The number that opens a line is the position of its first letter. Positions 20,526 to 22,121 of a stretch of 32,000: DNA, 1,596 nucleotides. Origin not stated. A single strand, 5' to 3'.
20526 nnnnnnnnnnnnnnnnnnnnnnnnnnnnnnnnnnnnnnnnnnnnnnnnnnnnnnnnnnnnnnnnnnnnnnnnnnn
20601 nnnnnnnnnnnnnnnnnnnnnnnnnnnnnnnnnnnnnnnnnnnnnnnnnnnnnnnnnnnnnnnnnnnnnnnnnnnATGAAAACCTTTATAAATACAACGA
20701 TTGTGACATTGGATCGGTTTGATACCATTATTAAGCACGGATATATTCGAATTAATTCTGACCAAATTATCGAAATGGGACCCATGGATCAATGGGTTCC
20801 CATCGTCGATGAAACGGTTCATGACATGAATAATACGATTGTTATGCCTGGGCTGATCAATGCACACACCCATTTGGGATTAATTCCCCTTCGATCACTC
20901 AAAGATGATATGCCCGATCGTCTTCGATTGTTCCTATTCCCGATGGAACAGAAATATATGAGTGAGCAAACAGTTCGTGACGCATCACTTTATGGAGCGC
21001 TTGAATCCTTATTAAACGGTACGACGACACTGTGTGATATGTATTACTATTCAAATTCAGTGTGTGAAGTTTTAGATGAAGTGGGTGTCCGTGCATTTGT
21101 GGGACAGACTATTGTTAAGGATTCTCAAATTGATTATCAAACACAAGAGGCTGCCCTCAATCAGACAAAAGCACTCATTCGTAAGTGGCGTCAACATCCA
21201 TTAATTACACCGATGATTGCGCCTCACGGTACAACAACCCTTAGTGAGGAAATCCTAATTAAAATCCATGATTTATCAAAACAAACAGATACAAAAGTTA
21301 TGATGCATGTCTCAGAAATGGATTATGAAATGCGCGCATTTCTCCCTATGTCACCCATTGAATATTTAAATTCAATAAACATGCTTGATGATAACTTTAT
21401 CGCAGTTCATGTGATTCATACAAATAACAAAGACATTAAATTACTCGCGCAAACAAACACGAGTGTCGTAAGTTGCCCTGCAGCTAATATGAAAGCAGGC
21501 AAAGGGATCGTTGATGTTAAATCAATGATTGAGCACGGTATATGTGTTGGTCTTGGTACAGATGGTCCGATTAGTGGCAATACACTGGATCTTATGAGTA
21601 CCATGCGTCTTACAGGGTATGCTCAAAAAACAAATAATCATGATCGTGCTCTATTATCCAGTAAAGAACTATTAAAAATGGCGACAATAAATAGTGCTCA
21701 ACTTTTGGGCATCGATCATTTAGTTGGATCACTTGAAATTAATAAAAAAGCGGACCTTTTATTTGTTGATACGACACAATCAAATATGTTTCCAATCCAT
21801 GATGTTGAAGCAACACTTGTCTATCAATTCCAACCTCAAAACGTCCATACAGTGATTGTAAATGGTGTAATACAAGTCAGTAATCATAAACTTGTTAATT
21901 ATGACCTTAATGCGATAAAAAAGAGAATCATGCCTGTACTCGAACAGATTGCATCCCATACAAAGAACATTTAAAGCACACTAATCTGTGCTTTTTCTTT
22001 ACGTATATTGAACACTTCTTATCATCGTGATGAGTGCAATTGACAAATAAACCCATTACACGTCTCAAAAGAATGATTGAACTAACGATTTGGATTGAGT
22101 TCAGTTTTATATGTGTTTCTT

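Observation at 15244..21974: Guanine-class OFF riboswitch controlling a PotABCD-type ABC importer fused to adenine deaminase and an MtaD-like deaminase: a candidate undescribed purine-scavenging system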

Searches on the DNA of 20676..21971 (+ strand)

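Call 46: search_rna_families(sources=[L084, L085, L086, L087], threshold=gathering)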
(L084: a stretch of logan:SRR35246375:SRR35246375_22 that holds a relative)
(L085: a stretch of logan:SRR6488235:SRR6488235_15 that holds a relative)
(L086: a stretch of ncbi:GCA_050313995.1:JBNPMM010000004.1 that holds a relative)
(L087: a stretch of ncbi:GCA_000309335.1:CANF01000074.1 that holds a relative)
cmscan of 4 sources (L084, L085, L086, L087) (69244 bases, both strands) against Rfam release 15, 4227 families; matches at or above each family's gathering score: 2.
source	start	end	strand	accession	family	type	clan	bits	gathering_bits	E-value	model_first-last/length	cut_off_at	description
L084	12548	12672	+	RF00557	L10_leader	Cis-reg; leader;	-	75.8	44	3.2e-10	1-138/138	no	Ribosomal protein L10 leader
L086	2477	2578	+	RF00167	Purine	Cis-reg; riboswitch;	CL00123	68.8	37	5.8e-10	1-102/102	no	Purine riboswitch aptamer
